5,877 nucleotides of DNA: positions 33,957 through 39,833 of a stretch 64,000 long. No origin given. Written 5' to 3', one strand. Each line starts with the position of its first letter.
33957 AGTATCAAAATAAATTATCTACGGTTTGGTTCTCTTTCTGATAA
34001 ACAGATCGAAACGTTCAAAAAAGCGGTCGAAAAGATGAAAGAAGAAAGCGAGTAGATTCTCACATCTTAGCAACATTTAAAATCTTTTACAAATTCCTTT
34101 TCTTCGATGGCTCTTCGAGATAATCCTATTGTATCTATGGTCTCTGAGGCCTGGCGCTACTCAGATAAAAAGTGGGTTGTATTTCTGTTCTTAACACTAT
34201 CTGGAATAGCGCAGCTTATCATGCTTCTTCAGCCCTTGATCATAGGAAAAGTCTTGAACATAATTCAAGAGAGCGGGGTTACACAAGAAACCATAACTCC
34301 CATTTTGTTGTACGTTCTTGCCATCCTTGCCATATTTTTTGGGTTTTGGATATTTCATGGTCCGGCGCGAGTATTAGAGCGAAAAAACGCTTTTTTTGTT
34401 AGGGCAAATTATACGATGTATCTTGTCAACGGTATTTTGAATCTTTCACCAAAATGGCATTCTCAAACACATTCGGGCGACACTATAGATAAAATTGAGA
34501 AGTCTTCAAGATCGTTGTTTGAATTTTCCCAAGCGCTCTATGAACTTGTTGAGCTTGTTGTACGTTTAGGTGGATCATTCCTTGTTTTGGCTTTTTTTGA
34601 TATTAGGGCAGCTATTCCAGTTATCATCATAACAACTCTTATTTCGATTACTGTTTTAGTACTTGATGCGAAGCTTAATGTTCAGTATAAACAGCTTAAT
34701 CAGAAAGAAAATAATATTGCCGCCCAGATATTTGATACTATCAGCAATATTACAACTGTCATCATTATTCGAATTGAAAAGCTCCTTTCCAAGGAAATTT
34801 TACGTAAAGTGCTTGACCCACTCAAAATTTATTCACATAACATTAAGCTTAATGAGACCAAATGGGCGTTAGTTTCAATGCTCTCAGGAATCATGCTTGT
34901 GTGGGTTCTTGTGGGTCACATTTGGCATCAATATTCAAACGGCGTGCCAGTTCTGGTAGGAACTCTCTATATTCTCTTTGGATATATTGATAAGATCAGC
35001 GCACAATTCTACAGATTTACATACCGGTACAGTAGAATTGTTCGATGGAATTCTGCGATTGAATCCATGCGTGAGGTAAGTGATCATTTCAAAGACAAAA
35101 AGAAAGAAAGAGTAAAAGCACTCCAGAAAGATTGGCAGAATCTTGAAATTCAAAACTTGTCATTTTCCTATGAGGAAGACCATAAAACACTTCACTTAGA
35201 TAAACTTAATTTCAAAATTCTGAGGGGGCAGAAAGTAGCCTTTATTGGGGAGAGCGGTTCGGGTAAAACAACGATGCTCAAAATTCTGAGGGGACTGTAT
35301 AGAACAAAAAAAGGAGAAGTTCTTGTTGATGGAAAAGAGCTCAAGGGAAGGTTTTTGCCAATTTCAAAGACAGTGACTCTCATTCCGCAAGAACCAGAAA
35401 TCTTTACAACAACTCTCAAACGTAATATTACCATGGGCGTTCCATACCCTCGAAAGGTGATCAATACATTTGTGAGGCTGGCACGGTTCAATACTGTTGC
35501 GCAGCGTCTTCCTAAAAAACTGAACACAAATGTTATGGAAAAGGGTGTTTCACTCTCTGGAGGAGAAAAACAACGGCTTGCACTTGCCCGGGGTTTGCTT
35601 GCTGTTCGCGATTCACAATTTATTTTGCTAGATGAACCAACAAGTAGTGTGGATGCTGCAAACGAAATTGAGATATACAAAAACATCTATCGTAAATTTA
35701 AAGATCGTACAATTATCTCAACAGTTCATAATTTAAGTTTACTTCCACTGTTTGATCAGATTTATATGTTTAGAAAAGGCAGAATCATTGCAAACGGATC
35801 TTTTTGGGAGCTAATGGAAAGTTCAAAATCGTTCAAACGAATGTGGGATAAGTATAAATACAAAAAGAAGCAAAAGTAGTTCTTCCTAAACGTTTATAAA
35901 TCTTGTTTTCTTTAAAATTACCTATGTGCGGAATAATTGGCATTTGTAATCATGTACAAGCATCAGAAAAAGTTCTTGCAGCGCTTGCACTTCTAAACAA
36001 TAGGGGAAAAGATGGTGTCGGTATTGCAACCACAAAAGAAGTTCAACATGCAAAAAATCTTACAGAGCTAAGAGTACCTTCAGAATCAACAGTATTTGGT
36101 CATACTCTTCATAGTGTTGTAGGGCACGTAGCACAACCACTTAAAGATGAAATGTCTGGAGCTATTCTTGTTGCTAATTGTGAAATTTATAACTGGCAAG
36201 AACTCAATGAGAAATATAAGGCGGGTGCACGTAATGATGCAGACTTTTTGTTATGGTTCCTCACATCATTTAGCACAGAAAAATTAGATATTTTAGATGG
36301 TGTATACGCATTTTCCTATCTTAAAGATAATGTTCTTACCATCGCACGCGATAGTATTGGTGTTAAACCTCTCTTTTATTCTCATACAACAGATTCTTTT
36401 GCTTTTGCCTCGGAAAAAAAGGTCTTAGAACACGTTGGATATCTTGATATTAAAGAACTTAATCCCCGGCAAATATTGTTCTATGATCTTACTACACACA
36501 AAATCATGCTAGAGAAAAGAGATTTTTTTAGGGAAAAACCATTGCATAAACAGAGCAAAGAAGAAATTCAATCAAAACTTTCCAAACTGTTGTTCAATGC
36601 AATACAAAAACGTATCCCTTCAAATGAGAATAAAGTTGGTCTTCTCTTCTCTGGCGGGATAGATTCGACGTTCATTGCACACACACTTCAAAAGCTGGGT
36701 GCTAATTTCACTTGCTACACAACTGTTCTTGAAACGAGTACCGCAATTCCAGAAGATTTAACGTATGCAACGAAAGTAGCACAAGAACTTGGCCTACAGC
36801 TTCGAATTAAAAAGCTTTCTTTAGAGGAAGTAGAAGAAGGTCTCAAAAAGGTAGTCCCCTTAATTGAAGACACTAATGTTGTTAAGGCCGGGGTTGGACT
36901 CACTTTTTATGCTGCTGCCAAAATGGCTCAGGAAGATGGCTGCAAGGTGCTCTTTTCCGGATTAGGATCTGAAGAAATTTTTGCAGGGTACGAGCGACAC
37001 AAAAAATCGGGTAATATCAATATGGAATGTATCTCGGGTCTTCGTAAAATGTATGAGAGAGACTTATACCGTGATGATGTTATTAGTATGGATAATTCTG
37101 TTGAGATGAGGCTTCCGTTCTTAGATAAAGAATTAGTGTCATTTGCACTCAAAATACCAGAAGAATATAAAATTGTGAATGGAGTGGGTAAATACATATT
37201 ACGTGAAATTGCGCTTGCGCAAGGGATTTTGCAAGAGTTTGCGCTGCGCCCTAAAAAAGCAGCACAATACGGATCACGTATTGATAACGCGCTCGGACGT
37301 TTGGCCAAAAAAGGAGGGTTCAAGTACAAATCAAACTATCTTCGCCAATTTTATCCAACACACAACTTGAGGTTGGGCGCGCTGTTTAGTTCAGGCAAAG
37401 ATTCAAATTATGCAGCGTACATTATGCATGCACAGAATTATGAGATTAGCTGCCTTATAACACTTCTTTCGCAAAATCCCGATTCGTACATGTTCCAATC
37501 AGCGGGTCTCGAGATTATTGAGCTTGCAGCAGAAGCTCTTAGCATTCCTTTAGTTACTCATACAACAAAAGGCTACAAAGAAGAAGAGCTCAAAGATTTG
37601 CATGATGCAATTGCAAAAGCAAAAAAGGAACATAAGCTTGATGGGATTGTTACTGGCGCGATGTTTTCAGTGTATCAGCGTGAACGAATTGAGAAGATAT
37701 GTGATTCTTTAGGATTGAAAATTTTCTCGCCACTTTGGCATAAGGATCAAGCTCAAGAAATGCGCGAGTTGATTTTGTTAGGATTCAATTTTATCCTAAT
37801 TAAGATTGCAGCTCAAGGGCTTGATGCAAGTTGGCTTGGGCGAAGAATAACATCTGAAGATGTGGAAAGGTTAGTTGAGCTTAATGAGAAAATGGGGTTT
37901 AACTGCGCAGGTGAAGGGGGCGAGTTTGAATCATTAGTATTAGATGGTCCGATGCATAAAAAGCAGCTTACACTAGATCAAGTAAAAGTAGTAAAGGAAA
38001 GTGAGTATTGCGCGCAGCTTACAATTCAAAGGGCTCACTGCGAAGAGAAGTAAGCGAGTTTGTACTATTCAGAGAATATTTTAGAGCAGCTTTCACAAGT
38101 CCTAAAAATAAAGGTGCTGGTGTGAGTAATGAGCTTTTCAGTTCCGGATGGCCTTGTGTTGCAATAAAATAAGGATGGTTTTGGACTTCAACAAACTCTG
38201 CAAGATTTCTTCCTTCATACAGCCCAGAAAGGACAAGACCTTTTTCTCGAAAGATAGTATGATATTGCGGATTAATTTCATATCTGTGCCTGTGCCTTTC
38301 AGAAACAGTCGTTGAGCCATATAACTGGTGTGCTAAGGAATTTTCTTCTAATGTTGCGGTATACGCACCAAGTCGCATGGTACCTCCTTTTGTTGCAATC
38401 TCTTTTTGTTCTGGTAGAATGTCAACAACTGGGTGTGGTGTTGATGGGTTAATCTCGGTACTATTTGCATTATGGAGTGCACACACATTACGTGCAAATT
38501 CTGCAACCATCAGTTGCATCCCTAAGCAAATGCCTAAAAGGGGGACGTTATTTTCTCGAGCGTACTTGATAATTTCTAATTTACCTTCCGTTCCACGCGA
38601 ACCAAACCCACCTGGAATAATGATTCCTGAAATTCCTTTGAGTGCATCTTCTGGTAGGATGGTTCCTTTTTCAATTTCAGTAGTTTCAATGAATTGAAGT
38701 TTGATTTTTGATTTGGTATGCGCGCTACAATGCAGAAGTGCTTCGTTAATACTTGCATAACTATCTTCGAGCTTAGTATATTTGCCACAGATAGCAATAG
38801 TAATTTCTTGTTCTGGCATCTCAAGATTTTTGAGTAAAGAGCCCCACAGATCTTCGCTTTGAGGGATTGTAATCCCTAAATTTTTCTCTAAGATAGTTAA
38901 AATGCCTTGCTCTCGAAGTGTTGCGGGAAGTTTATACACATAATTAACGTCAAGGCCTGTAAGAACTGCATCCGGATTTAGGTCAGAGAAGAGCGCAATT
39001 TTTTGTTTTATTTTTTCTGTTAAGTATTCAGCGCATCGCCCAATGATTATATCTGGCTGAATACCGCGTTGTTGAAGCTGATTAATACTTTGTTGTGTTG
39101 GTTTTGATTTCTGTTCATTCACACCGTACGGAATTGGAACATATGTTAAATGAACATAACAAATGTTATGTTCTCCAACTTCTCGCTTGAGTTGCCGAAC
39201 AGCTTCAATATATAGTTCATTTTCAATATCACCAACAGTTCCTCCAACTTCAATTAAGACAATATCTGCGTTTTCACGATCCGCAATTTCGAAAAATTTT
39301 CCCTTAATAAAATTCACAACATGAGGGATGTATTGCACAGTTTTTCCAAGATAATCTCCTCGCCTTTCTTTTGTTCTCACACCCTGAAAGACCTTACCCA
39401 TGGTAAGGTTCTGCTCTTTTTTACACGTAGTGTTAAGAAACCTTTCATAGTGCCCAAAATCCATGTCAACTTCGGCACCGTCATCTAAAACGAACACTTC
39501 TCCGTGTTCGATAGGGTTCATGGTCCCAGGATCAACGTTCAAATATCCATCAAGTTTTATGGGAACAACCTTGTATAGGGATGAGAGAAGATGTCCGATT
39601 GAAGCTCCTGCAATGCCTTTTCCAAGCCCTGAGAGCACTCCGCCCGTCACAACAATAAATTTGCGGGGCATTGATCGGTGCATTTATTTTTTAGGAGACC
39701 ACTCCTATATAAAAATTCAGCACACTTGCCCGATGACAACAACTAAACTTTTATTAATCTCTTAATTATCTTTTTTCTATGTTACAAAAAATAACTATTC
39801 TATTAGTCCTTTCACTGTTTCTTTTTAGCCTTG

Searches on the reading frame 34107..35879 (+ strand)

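Call 73: search_protein_families(library=pfam, proteins=[window:34107-35879:+], max_evalue=0.0001)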
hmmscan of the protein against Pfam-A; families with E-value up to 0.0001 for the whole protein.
window:34107-35879:+ (590 aa): 3 families
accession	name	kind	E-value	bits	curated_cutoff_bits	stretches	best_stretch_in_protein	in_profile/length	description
PF00005.33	ABC_tran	-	8e-27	95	25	1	364-513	1-137/137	ABC transporter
PF00664.28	ABC_membrane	-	3.2e-09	37.3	28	1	26-274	2-250/274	ABC transporter transmembrane region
PF03193.22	RsgA_GTPase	-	9.5e-05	22.7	30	0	332-405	68-137/174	RsgA GTPase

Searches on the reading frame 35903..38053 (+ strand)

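Call 17: search_protein_families(library=pfam, proteins=[window:35903-38053:+], max_evalue=0.001)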
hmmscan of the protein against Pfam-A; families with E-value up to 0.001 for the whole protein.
window:35903-38053:+ (716 aa): 8 families
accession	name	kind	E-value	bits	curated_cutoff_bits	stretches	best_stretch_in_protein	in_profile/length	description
PF01902.24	Diphthami_syn_2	-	1.2e-62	211.7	23.2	1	492-711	4-217/219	Diphthamide synthase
PF00733.27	Asn_synthase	-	9.6e-45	154.2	21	2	226-369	2-141/354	Asparagine synthase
PF13537.11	GATase_7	-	2.4e-17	63.5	25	1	77-176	13-122/123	Glutamine amidotransferase domain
PF13522.11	GATase_6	-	2.8e-14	53.7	27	1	61-171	10-130/130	Glutamine amidotransferase domain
PF24167.1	DUF7411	-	5.2e-10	39.7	28.7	1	244-317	2-70/194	Family of unknown function (DUF7411)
PF03054.22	tRNA_Me_trans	-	6.3e-07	29.7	20.6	0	244-304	2-71/202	tRNA methyl transferase HUP domain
PF02540.23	NAD_synthase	-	0.00012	21.7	21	1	241-316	17-90/242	NAD synthase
PF06508.19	QueC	-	0.00028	20.9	22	0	247-310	4-66/210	Queuosine biosynthesis protein QueC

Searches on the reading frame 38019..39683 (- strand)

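Call 17: search_protein_families(library=pfam, proteins=[window:38019-39683:-], max_evalue=0.001)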
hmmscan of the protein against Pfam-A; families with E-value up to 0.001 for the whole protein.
window:38019-39683:- (554 aa): 3 families
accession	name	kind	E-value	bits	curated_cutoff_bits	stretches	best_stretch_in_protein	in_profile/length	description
PF06418.20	CTP_synth_N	-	2.3e-106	355.5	26.1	1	8-270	1-264/265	CTP synthase N-terminus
PF00117.34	GATase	-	2e-35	122.6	22.8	1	306-531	3-189/190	Glutamine amidotransferase class-I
PF07722.19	Peptidase_C26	-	7.5e-07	29.6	20.5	1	368-514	94-219/219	Peptidase C26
